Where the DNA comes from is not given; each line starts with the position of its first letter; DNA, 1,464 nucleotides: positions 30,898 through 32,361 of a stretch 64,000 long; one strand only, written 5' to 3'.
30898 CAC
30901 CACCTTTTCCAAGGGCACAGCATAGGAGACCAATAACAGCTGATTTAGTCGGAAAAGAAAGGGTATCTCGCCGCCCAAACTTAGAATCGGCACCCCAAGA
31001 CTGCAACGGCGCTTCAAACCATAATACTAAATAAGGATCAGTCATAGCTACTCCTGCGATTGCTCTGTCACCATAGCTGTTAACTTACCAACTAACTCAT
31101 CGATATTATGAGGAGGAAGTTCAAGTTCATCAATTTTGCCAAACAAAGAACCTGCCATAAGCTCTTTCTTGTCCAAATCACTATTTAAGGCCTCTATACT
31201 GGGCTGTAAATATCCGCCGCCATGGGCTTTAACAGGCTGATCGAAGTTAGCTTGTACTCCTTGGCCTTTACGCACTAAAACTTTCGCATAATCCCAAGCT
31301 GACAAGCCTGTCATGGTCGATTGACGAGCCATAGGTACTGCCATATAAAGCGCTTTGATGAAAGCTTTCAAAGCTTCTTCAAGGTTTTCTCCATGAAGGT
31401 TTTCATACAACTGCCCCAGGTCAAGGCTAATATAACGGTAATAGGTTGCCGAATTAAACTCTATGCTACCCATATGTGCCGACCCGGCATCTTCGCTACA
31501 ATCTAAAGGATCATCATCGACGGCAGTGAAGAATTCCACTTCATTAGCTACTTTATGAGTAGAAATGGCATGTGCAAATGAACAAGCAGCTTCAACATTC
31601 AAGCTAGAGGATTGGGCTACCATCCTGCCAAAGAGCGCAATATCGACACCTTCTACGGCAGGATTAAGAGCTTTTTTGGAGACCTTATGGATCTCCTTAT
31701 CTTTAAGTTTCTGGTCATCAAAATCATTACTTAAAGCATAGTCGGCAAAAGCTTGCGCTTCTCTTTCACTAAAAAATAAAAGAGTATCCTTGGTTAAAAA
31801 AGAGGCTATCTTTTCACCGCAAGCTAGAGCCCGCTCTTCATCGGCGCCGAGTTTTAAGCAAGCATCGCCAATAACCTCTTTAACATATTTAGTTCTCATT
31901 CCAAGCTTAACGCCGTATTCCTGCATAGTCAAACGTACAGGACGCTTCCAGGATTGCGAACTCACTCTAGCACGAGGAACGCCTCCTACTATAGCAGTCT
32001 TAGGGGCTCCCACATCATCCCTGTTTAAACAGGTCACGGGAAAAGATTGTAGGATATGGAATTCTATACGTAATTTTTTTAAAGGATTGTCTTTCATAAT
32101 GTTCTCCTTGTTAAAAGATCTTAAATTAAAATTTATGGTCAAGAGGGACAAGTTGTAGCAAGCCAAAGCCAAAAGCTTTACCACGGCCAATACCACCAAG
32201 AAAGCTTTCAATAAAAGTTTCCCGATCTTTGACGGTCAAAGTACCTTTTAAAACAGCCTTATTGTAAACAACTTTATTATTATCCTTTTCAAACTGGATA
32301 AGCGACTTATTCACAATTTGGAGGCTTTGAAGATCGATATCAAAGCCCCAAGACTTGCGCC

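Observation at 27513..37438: Intact type I-E CRISPR-Cas locus embedded in a chlamydia-like core genome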

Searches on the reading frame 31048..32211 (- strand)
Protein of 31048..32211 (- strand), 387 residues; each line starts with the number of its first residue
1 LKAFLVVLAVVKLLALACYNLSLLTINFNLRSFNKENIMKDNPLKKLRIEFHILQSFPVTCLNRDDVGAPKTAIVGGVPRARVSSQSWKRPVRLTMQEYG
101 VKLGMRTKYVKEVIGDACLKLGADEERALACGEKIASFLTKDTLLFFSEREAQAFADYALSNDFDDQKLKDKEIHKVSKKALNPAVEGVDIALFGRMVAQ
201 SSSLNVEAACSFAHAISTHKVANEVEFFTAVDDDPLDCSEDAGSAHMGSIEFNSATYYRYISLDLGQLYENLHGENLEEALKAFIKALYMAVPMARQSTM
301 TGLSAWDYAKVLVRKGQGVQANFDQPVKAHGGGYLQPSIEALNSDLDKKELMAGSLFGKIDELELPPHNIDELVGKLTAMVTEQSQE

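Call 8: search_protein_families(library=ncbifam, proteins=[window:31048-32211:-])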
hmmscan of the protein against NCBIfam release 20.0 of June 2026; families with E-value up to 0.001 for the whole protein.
window:31048-32211:- (387 aa): 1 family
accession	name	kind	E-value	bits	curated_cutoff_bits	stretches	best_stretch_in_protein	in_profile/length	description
TIGR01869.1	casC_Cse4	exception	8.4e-94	315.1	178.05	1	48-350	2-322/325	type I-E CRISPR-associated protein Cas7/Cse4/CasC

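Call 11: find_homologous_proteins(query=window:31051-32097:-, max_evalue=1e-20)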
Query seq(349 aa) (349 aa): 7841 proteins with E <= 1e-20 among 8000 candidates; the best 120 are listed.
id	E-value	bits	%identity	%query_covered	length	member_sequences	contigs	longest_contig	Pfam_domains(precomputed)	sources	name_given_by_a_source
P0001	7.2e-229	777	100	100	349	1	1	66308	PF09344.16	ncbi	ncbi:MAG: type I-E CRISPR-associated protein Cas7/Cse4/CasC [Chlamydiota bacterium]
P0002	9.1e-177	605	77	99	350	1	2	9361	PF09344.16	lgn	-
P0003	2.4e-173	594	77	96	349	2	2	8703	PF09344.16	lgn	-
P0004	1.8e-171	588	77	97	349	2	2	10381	PF09344.16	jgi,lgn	jgi:CRISPR system Cascade subunit CasC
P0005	1.4e-170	585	76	97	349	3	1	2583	PF09344.16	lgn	-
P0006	1.8e-170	585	74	99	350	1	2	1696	PF09344.16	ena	-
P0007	2.3e-170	584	76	99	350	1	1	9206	PF09344.16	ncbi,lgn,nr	ncbi:MAG: type I-E CRISPR-associated protein Cas7/Cse4/CasC [Methyloprofundus sp.]|nr:type I-E CRISP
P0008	5.1e-170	583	74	100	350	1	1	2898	PF09344.16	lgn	-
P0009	1.1e-169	582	75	99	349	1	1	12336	PF09344.16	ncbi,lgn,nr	ncbi:MAG: type I-E CRISPR-associated protein Cas7/Cse4/CasC [Thiotrichales bacterium]|nr:type I-E CR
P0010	1.5e-169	582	74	99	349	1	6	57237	PF09344.16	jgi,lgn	-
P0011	3.2e-168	577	75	97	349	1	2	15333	PF09344.16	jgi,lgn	-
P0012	1.3e-167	575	76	96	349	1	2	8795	PF09344.16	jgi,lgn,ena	jgi:CRISPR system Cascade subunit CasC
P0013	1.3e-167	575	75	96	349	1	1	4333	PF09344.16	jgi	-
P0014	2.2e-167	575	74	100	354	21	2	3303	PF09344.16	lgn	-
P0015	1.2e-166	572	74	99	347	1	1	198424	PF09344.16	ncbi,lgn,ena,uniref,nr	ncbi:MAG: type I-E CRISPR-associated protein Cas7/Cse4/CasC [Thiomicrorhabdus chilensis]|uniref:type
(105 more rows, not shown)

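Call 12: find_encoding_contigs(protein=P0001, flank=10000, max_places=5)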
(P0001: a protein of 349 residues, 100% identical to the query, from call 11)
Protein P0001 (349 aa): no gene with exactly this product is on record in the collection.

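Call 31: find_related_loci(query=P0001, collection=genome_contigs, flank=10000)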
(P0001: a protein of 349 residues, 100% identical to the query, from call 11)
Query P0001 (349 aa) in genome_contigs; peptide patterns used: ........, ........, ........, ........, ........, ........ (x = any residue, [..] = any of these).
85 stretches matched a pattern, but none encodes a relative of the query by tblastn (E <= 1e-3).

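Call 33: find_encoding_contigs(protein=P0010, flank=10000, max_places=2)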
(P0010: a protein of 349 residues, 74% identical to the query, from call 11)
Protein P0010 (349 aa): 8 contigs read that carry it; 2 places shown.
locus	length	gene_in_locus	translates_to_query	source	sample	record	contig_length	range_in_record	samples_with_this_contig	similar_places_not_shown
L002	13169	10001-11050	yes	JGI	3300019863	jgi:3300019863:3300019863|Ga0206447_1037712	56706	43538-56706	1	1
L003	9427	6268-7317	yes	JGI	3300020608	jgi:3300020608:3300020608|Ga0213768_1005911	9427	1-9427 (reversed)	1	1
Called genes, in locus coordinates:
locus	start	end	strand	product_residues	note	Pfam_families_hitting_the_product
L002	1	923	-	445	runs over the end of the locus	PF13174:TPR_6 (faint), PF13371:TPR_9 (faint), PF00515:TPR_1 (faint), PF07719:TPR_2 (faint), PF13432:TPR_16, PF14559:TPR_19 (weak), PF04575:SlipAM (weak)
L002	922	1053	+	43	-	-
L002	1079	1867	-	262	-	PF01209:Ubie_methyltran (weak), PF13489:Methyltransf_23, PF05175:MTS (faint), PF13847:Methyltransf_31, PF08241:Methyltransf_11, PF08242:Methyltransf_12, PF13649:Methyltransf_25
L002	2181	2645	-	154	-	PF00999:Na_H_Exchanger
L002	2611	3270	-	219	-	PF00999:Na_H_Exchanger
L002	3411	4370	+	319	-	PF13280:WYL, PF25583:WCX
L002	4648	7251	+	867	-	PF18019:Cas3_HD, PF00270:DEAD, PF00271:Helicase_C (weak), PF22590:Cas3-like_C_2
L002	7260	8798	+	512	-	PF09481:CRISPR_Cse1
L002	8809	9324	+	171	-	PF09485:CRISPR_Cse2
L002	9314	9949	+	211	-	PF08798:CRISPR_assoc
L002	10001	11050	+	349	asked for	PF09344:Cas_CT1975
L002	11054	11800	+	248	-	PF09704:Cas_Cas5d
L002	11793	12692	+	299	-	PF01867:Cas_Cas1 (faint)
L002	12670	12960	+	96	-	PF09707:Cas_Cas2CT1978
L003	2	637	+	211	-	?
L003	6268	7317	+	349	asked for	PF09344:Cas_CT1975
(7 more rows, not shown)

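Call 34: find_encoding_contigs(protein=P0002, flank=10000, max_places=2)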
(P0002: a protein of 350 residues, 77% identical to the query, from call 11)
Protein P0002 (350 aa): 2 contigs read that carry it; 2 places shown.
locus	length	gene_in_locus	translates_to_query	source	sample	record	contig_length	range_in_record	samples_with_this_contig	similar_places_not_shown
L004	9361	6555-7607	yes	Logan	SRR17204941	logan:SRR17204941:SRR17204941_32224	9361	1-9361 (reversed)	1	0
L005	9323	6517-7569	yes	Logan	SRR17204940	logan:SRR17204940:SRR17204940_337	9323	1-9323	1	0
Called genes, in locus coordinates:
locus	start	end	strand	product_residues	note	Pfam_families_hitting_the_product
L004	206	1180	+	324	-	PF08220:HTH_DeoR (weak), PF08279:HTH_11 (weak), PF13280:WYL, PF25583:WCX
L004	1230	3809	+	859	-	PF18019:Cas3_HD, PF00270:DEAD, PF00271:Helicase_C (weak), PF22590:Cas3-like_C_2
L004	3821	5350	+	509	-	PF09481:CRISPR_Cse1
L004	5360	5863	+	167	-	PF09485:CRISPR_Cse2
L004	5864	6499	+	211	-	PF08798:CRISPR_assoc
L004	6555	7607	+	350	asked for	PF09344:Cas_CT1975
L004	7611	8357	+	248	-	PF09704:Cas_Cas5d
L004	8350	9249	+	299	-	PF01867:Cas_Cas1 (faint)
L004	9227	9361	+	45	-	?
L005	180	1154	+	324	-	PF08220:HTH_DeoR (weak), PF08279:HTH_11 (weak), PF13280:WYL, PF25583:WCX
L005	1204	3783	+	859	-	PF18019:Cas3_HD, PF00270:DEAD, PF00271:Helicase_C (weak), PF22590:Cas3-like_C_2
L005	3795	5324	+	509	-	PF09481:CRISPR_Cse1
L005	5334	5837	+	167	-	PF09485:CRISPR_Cse2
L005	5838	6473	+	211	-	PF08798:CRISPR_assoc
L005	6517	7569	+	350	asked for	PF09344:Cas_CT1975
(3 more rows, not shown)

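Call 35: find_encoding_contigs(protein=P0015, flank=10000, max_places=1)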
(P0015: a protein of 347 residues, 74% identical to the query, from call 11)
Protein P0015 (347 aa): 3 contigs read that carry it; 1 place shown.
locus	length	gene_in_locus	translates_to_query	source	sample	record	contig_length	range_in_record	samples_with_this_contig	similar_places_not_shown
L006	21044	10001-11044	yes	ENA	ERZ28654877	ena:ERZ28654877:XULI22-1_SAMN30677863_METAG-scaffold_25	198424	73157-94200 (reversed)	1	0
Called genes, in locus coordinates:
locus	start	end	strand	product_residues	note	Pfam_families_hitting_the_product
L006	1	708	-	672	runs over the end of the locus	PF13682:CZB (weak), PF00563:EAL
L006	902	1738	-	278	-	PF13489:Methyltransf_23, PF13847:Methyltransf_31, PF08241:Methyltransf_11, PF08242:Methyltransf_12, PF13649:Methyltransf_25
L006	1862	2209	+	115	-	PF03992:ABM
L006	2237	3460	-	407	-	PF00999:Na_H_Exchanger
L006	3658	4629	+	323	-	PF08279:HTH_11 (weak), PF13280:WYL, PF25583:WCX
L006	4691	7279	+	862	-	PF18019:Cas3_HD, PF00270:DEAD, PF00271:Helicase_C (weak), PF22590:Cas3-like_C_2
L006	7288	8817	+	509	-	PF09481:CRISPR_Cse1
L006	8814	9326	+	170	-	PF09485:CRISPR_Cse2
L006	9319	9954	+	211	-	PF08798:CRISPR_assoc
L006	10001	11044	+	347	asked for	PF09344:Cas_CT1975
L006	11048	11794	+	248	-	PF09704:Cas_Cas5d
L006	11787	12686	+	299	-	PF01867:Cas_Cas1 (weak)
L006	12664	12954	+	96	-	PF09707:Cas_Cas2CT1978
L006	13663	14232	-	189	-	-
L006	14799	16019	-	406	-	-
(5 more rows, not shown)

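Call 67: find_related_loci(query=A2, collection=genome_contigs, flank=10000)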
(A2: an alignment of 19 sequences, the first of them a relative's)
Query A2 (349 aa) in genome_contigs; peptide patterns used: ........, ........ (x = any residue, [..] = any of these).
599 stretches matched a pattern (row limit reached: there are more); 585 encode a relative of the query (tblastn E <= 1e-3); the best 80 are kept; 80 distinct loci.
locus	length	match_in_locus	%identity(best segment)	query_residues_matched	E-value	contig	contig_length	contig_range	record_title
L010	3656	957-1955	73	2-336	3e-179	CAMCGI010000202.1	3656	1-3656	MAG: Francisella tularensis subsp. holarctica isolate MiH-22jul19-222 genome assembly, contig: MiH-22jul19-C67749, whole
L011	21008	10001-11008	63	3-339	2e-147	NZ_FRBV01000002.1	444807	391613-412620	Nitrosospira sp. Nsp11, whole genome shotgun sequence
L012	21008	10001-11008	62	3-339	2e-143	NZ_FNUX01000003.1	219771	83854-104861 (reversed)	Nitrosomonas ureae strain Nm13, whole genome shotgun sequence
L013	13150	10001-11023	63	4-345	2e-142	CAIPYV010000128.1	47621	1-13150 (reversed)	MAG: uncultured Chlorobiaceae bacterium isolate AM3_bin-0403 genome assembly, contig: bin-0403:128/136, whole genome sho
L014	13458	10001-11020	63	3-343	3e-141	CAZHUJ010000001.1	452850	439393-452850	MAG TPA_asm: uncultured Pseudohongiella sp. isolate binchicken_co295_48 genome assembly, contig: NODE_1_length_452850_co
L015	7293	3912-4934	63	3-339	6e-141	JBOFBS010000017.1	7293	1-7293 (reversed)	MAG: Aeromonadaceae bacterium isolate WFFMC_MAG_196 k139_29603_flag=1_multi=6.0000_len=7293, whole genome shotgun sequen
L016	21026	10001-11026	62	4-343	6e-141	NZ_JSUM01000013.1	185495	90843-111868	Chelonobacter oris strain 1662 contig000012, whole genome shotgun sequence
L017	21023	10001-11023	62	3-339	7e-140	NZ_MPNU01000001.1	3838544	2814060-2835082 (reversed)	Edwardsiella piscicida strain ACC35.1 scaffold00001, whole genome shotgun sequence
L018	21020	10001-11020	62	4-343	5e-138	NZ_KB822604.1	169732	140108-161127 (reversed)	Pseudomonas thermotolerans DSM 14292 H165DRAFT_scaffold00006.6, whole genome shotgun sequence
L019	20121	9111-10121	61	3-339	5e-137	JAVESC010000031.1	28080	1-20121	MAG: Advenella sp. isolate BF1_42 scaffold_2701_c1_biofilm_2017, whole genome shotgun sequence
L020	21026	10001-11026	60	1-343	3e-136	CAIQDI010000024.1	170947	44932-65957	MAG: uncultured proteobacterium isolate Ja1-D5_bin-340 genome assembly, contig: bin-340:24/39, whole genome shotgun sequ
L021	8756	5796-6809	61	4-343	7e-136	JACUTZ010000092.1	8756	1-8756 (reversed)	MAG: Gammaproteobacteria bacterium isolate Kmv18 NODE_3847_length_8756_cov_53.595334, whole genome shotgun sequence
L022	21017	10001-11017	60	4-343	9e-136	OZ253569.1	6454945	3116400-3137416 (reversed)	MAG: Halioglobus sp. isolate bb56aa51-f25a-4d13-a50e-7265ea3c6a54 genome assembly, chromosome: 1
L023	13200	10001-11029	62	1-343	7e-135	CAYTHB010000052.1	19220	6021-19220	MAG TPA_asm: uncultured Sterolibacterium sp. isolate SRP263991_co5_58 genome assembly, contig: NODE_5607_length_19220_co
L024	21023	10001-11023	63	4-343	2e-134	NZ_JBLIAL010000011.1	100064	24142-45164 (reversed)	MAG: Porticoccus sp. isolate 3300045789_3 Ga0491190_0000228, whole genome shotgun sequence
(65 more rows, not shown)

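Call 68: search_dna_similar(query=P0001, collection=plasmids, mode=protein, max_evalue=1e-10, max_rows=25)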
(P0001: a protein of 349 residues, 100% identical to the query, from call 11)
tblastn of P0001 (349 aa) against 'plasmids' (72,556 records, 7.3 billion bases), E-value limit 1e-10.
Records with a match: 214; places in all: 225; records where one place covers at least 80% of the query: 175.
Best place of each record, by identity: 60-80% 1; <60% 213.
By first word of the organism name: Streptomyces 109; Thermus 21; Acetobacter 11; Roseomonas 5; Kitasatospora 5; Bifidobacterium 5; Escherichia 4; Variovorax 4; Deinococcus 3; Klebsiella 2; and 34 more.
By predicted mobility (MOB-suite, as given by PLSDB): non-mobilizable 157; mobilizable 48; conjugative 9.
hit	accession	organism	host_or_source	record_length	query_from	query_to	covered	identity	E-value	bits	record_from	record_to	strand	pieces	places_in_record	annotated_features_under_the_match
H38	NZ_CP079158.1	Klebsiella pneumoniae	Homo sapiens,Endotracheal aspirate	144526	1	339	97%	59.8%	2e-125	403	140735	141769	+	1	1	cas7e: type I-E CRISPR-associated protein Cas7/Cse4/CasC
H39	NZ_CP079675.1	Klebsiella pneumoniae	Homo sapiens,Endotracheal aspirate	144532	1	339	97%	59.8%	2e-125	403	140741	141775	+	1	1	cas7e: type I-E CRISPR-associated protein Cas7/Cse4/CasC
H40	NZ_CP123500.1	Arsenophonus sp. aPb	Lysandra bellargus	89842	6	343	97%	59.1%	2e-126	406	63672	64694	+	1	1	cas7e: type I-E CRISPR-associated protein Cas7/Cse4/CasC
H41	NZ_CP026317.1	Vibrio campbellii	culture,Bay of Bengal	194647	6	344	97%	57.6%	1e-129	416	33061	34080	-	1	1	cas7e: type I-E CRISPR-associated protein Cas7/Cse4/CasC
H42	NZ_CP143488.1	Pseudomonas silesiensis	single cell,landfill for plastics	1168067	4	343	97%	55.7%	2e-123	397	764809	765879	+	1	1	record has no annotation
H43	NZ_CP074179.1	Enterobacter asburiae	lake water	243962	4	209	59%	64.1%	3e-81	276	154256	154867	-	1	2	none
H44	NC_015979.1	Fructilactobacillus sanfranciscensis TMW 1.1304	-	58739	7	349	98%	35.9%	1e-59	214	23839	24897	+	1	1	cas7e: type I-E CRISPR-associated protein Cas7/Cse4/CasC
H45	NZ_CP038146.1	Streptomyces sp. S501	cell culture,sediment from seaside ...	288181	6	346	98%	35.4%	2e-50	187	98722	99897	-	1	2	cas7e: type I-E CRISPR-associated protein Cas7/Cse4/CasC | casB: type I-E CRISPR-associated protein Cse2/CasB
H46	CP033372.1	Limosilactobacillus fermentum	Cow,cell culture,Fresh milk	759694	6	346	98%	35.0%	8e-49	183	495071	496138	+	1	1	cas7e: type I-E CRISPR-associated protein Cas7/Cse4/CasC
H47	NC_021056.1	Streptomyces sp. PAMC 26508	-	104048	6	346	98%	34.9%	3e-49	184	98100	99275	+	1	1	cas7e: type I-E CRISPR-associated protein Cas7/Cse4/CasC | casB: type I-E CRISPR-associated protein Cse2/CasB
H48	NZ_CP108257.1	Streptomyces sp. NBC_00057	-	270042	6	346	98%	34.6%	6e-48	180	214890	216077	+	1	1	cas7e: type I-E CRISPR-associated protein Cas7/Cse4/CasC | casB: type I-E CRISPR-associated protein Cse2/CasB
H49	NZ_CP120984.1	Streptomyces sp. Alt3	-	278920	6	346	98%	34.4%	5e-50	186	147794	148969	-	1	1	cas7e: type I-E CRISPR-associated protein Cas7/Cse4/CasC | casB: type I-E CRISPR-associated protein Cse2/CasB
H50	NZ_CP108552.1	Streptomyces sp. NBC_01208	-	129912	6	346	98%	34.4%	7e-50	186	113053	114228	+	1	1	cas7e: type I-E CRISPR-associated protein Cas7/Cse4/CasC | casB: type I-E CRISPR-associated protein Cse2/CasB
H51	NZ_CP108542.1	Streptomyces sp. NBC_01213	-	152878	6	346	98%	34.4%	7e-50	186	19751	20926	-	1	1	cas7e: type I-E CRISPR-associated protein Cas7/Cse4/CasC | casB: type I-E CRISPR-associated protein Cse2/CasB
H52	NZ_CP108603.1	Streptomyces sp. NBC_01175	-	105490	6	346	98%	33.9%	1e-47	179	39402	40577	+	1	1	cas7e: type I-E CRISPR-associated protein Cas7/Cse4/CasC | casB: type I-E CRISPR-associated protein Cse2/CasB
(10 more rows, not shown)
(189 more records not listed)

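Call 81: list_cluster_members(proteins=[P0001, P0121, P0241])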
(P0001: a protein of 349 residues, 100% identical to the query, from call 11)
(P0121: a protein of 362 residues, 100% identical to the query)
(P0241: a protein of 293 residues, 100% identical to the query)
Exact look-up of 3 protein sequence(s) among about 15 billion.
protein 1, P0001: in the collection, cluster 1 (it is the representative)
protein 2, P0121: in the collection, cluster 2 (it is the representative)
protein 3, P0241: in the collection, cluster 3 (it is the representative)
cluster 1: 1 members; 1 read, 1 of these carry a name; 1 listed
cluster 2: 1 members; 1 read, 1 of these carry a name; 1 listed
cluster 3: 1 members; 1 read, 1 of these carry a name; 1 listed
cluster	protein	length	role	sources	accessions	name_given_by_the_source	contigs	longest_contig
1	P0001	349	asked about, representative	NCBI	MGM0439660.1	MAG: type I-E CRISPR-associated protein Cas7/Cse4/CasC [Chlamydiota bacterium]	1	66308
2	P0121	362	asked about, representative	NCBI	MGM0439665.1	MAG: ATP-binding protein [Chlamydiota bacterium]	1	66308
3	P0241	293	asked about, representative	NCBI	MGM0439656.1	MAG: serine/threonine-protein kinase [Chlamydiota bacterium]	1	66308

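Call 84: search_protein_families(library=padloc, proteins=[window:31048-32097:-], max_evalue=0.00001)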
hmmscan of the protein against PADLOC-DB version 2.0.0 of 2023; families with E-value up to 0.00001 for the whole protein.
window:31048-32097:- (349 aa): 4 families
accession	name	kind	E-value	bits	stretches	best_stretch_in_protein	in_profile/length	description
PDLC01259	Cas7e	-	4.4e-97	323.9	1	10-312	2-306/309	CAS-I-E; effector_G7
PDLC00959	Cas7e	-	1.6e-94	315.6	1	10-312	2-322/325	"CRISPR-associated protein Cas7/Cse4/CasC, subtype I-E/ECOLI"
PDLC01620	Cas7e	-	1.1e-91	306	1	11-314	1-304/335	CAS-I-E; effector_G7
PDLC01300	Cas7b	-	4.8e-06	24.2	0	123-238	45-156/266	CAS-I-B; effector_G7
